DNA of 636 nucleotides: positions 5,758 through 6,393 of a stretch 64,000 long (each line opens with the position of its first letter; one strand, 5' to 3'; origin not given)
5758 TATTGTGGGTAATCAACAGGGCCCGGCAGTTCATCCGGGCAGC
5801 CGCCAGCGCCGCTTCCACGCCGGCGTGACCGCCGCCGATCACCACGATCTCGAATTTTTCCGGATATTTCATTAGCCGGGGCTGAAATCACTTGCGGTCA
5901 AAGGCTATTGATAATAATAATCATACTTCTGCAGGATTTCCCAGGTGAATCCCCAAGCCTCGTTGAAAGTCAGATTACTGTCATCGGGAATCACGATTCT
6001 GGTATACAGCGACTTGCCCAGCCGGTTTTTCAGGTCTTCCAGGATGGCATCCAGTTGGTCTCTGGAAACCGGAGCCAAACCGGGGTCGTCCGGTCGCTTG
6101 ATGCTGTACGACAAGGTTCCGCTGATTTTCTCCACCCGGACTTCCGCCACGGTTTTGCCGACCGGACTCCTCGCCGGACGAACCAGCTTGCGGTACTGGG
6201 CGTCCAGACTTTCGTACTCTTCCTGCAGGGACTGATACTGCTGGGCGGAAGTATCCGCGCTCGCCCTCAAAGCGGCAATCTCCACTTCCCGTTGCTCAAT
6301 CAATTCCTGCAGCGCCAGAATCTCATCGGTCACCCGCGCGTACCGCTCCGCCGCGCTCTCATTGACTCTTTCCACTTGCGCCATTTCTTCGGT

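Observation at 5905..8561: Stator-like two-gene cassette: MotA/ExbB-like channel plus a MotB-like subunit with about 390 aa of coiled coil and a non-OmpA C-terminal domain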

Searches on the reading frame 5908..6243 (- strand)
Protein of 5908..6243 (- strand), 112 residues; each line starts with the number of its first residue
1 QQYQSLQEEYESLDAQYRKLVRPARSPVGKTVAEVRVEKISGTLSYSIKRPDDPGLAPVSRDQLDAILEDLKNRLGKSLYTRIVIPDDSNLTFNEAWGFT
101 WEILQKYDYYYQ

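Call 15: find_homologous_proteins(query=window:5908-6243:-, max_evalue=0.001)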
Query seq(112 aa) (112 aa): 2 proteins with E <= 0.001 among 9 candidates.
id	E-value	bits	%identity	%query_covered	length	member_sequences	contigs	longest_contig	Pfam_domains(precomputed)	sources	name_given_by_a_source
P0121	1.5e-22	98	47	96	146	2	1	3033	-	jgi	-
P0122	2.0e-22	97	48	96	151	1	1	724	-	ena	-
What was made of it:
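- Tried and rejected: The word-indexed homologue search with the C-terminal 112 aa found only 2 proteins and used up one of three searches (call 15).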

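Call 25: search_solved_structures(query=A3, max_evalue=10, show_alignments=4)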
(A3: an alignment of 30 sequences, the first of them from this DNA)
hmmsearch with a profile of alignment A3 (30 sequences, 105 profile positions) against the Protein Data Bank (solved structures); distinct sequences matched with E-value up to 10: 9.
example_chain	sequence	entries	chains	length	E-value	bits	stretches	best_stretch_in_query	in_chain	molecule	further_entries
5ts8_A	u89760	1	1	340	0.18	15.3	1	54-101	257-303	Protein kinase CK2 catalytic subunit CK2 alpha-3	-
8gac_A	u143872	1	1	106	0.78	13.3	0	54-77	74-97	CTLA-4 binder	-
6lfb_A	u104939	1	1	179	0.9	13.1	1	52-93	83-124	Acyl-CoA thioesterase I also functions as protease I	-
9ge8_T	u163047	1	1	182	0.91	13.1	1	52-93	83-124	Thioesterase 1/protease 1/lysophospholipase L1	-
6lfc_A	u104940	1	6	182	0.92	13.1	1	52-93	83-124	Acyl-CoA thioesterase I also functions as protease I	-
5tid_A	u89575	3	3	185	0.93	13.1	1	52-93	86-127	Acyl-CoA thioesterase I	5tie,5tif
5tic_A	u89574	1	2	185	0.94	13.1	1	52-93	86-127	Acyl-CoA thioesterase I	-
1ivn_A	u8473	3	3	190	0.96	13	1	52-93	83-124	Thioesterase I | Acyl-CoA thioesterase I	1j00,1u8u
6e31_A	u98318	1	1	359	1.7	12.2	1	27-85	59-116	Rap1-interacting adapter molecule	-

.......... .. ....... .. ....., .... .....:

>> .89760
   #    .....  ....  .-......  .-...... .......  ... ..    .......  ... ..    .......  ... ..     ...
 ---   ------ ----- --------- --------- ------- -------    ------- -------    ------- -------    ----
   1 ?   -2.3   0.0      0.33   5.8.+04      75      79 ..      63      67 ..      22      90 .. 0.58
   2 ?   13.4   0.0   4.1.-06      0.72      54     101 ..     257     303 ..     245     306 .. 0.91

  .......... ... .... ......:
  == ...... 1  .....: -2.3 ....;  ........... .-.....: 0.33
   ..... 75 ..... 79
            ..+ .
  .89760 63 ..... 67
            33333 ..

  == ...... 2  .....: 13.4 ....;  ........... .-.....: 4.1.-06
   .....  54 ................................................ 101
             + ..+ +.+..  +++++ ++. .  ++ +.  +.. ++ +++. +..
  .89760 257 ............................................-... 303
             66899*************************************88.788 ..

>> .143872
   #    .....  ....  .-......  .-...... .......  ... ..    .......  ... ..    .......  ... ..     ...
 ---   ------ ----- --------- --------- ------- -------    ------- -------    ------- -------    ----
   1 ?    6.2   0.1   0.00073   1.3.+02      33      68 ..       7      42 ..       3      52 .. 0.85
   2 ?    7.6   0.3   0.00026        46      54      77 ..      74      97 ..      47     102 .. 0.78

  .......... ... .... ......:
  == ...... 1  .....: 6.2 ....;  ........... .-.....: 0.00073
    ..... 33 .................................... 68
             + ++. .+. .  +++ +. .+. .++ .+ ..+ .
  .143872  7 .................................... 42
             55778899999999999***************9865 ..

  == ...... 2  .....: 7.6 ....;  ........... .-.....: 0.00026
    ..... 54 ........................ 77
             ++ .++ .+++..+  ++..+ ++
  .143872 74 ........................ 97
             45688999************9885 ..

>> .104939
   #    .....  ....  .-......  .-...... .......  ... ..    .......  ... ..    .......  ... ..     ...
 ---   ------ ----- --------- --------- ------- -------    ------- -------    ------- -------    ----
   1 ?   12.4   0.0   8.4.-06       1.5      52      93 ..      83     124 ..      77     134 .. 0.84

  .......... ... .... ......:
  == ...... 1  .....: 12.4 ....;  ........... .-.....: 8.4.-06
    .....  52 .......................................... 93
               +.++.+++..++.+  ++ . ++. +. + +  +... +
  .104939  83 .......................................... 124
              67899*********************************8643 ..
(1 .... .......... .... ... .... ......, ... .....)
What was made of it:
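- On Flagellar stator MotAB/PomAB: No sequence match to a solved structure (call 25).
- Tried and rejected: The C-terminal profile against PDB sequences gave no meaningful hit (call 25).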

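Call 26: search_protein_families(library=pfam, alignment_id=A3, max_evalue=1)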
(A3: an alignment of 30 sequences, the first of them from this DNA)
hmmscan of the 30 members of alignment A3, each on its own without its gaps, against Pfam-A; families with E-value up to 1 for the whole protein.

A. member 1, seq(105 aa): 1 family
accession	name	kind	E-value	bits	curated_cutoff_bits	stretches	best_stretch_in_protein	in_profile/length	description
PF13420.13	Acetyltransf_4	-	0.043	14.3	24.3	1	52-101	93-143/155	Acetyltransferase (GNAT) domain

B. families by the number of members that match (of 30 scanned): 21 families
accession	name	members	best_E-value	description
PF12403.13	Pax2_C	6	0.013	Paired-box protein 2 C terminal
PF13420.13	Acetyltransf_4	3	0.014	Acetyltransferase (GNAT) domain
PF09426.16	Nyv1_longin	3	0.016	Vacuolar R-SNARE Nyv1, longin domain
PF23716.1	DUF7158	2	0.014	Family of unknown function (DUF7158)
PF10923.14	BrxC_BrxD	2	0.064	BREX system ATP-binding protein BrxC/D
PF02472.21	ExbD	2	0.1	Biopolymer transport protein ExbD/TolR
PF08685.16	GON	1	0.021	GON domain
PF23678.1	YqhI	1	0.048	YqhI-like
PF11686.13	DUF3283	1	0.056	Protein of unknown function (DUF3283)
PF22729.1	NCH3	1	0.061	NACHT C-terminal Helical domain 3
PF21825.2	crAss001_48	1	0.064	crAss001_48 related protein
PF03469.19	XH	1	0.11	XH domain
PF00346.24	Complex1_49kDa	1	0.11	Respiratory-chain NADH dehydrogenase, 49 Kd subunit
PF20031.4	DUF6437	1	0.13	Family of unknown function (DUF6437)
PF01688.23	Herpes_gI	1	0.17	Alphaherpesvirus glycoprotein I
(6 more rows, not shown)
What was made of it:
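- On Ton (ExbB-ExbD-TonB): 2 of 30 C-terminal domains reach E=0.1 (call 26).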

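Call 34: predict_structure(alignment_id=A3)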
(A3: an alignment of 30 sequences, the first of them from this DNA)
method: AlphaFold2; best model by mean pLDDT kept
length: 105 residues; sequences in the alignment: 30
mean_pLDDT: 82.8   pTM: 0.75
mean pLDDT of the five models: 82.8, 81.9, 80.5, 79.8, 73.7
residues with pLDDT >= 90: 59; 70-90: 25; 50-70: 4; < 50: 17
segments of 3 or more residues with pLDDT < 50: 1-17
pLDDT, mean of each block of 10 residues (from residue 1): 43 47 88 95 94 98 94 90 89 92 79
secondary structure, 60 per line:
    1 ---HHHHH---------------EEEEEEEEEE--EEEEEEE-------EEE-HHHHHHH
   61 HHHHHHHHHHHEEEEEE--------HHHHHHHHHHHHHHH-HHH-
elements in order: H4-8 E24-33 E36-42 E50-52 H54-71 E72-77 H86-100
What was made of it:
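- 5908..6180 (-): B residues 451-541: C-terminal beta-beta-beta-alpha-beta-alpha domain (family motifs RPARS ... DYYYQ), with a TolR/ExbD-like fold. AF2 pLDDT is about 90 in the core (call 34).
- C-terminal domain: the model is confident (call 34).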

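Call 39: fold_search(model_id=the predicted structure, library=pdb)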
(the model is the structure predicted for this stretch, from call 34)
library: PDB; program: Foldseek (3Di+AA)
matches with E <= 10: 1095; with E <= 0.001: 0
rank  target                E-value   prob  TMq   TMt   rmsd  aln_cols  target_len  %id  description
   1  2nrw                  7.5e-02  0.20  0.22  0.12   9.6        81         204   16  Crystal structure of the C terminal half of UvrC (released 2007-02-06)
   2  6vwl_M                8.0e-02  0.38  0.34  0.32   7.3       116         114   13  70S ribosome bound to HIV frameshifting stem-loop (FSS) and P/E tRNA (rotated conformation) (released 2020-06-03)
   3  8omo_A                9.7e-02  0.75  0.42  0.08   4.7        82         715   18  DNA-unbound MutSbeta-ATP complex (bent clamp form) (released 2023-05-24)
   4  7ess_A                1.3e-01  0.66  0.43  0.33   5.2        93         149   14  Structure-guided studies of the Holliday junction resolvase RuvX provide novel insights into ATP-stimulated cleavage o (released 2021-05-26)
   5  7z3n_Lk               1.4e-01  0.14  0.24  0.29  10.5        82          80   18  Cryo-EM structure of the ribosome-associated RAC complex on the 80S ribosome - RAC-1 conformation (released 2023-04-12)
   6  5u1c_B                1.6e-01  0.25  0.28  0.20   6.5        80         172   12  Structure of tetrameric HIV-1 Strand Transfer Complex Intasome (released 2017-01-11)
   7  4ah9_A                1.8e-01  0.35  0.30  0.24   6.3        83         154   13  Parallel screening of a low molecular weight compound library: do differences in methodology affect hit identification (released 2012-12-19)
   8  9bh5_Ck               1.8e-01  0.16  0.22  0.30  10.2        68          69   20  High-resolution C. elegans 80S ribosome structure - class 1 (released 2024-09-04)
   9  5xxb_j                1.8e-01  0.15  0.25  0.32  10.3        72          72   22  Large subunit of Toxoplasma gondii ribosome (released 2017-08-30)
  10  5t7v_LR               1.9e-01  0.33  0.35  0.32   7.8       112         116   10  Methicillin Resistant, Linezolid resistant Staphylococcus aureus 70S ribosome (delta S145 uL3) (released 2017-05-31)
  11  4e1m                  1.9e-01  0.33  0.30  0.25   6.2        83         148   13  Crystal Structure of HIV-1 Integrase with a non-catayltic site inhibitor (released 2012-04-25)
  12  3zt4_A                2.0e-01  0.33  0.30  0.24   6.3        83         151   13  Small molecule inhibitors of the LEDGF site of HIV type 1 integrase identified by fragment screening and structure bas (released 2012-07-18)
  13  6lmq                  2.0e-01  0.30  0.30  0.25   6.2        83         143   13  Crystal structure of HIV-1 integrase catalytic core domain in complex with 2-(tert-butoxy)-2-[3-(3,4-dihydro-2H-1,4-benz (released 2020-09-23)
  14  3thw_A                2.0e-01  0.30  0.36  0.07   9.3        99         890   15  Human MutSbeta complexed with an IDL of 4 bases (Loop4) and ADP (released 2011-12-21)
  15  7u32_B                2.0e-01  0.14  0.26  0.16  13.3       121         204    7  MVV cleaved synaptic complex (CSC) intasome at 3.4 A resolution (released 2022-05-11)
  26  5by4                  3.0e-01  0.92  0.53  0.53   2.7        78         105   12  Structure and function of the Escherichia coli Tol-Pal stator protein TolR (released 2015-09-16)
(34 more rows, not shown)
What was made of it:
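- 5908..6180 (-): The best Foldseek fit is TolR 5by4: probability 0.92, TM 0.53, rmsd 2.7 A, but E=0.3 (call 39).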

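Call 63: search_protein_representatives(alignment_id=A3)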
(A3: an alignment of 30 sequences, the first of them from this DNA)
Query: 30 sequences, 105 profile positions. Proteins with E-value up to 0.001 (for the whole library): 378; up to 1e-10: 347; up to 1e-30: 150. The best 150 are listed.
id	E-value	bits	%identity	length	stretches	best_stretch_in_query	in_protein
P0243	1.3e-41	157.3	-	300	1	1-105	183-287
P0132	7.0e-41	154.9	-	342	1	1-105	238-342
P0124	3.6e-40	152.7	-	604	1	1-105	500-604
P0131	4.8e-40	152.3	-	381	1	1-105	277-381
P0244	7.8e-40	151.6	-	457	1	1-105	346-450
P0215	8.7e-40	151.4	-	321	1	2-105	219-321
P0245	4.3e-39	149.2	-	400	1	1-105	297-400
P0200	9.3e-39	148.1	-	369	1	1-105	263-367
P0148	2.0e-38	147.1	-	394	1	1-105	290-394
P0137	2.1e-38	147.0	-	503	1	1-105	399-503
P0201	2.4e-38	146.8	-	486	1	1-105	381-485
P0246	3.4e-38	146.3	-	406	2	1-105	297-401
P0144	4.5e-38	145.9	-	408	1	1-105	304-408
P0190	5.5e-38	145.6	-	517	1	1-105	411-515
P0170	1.3e-37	144.4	-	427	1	1-105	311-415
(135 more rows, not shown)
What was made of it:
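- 5908..6180 (-): The exhaustive HMMER search finds a closed family of 378 representatives, with the domain at the C-terminal end in all 150 listed (call 63).
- Checked: The B C-terminal domain has 378 cluster representatives in an exhaustive search (call 63).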
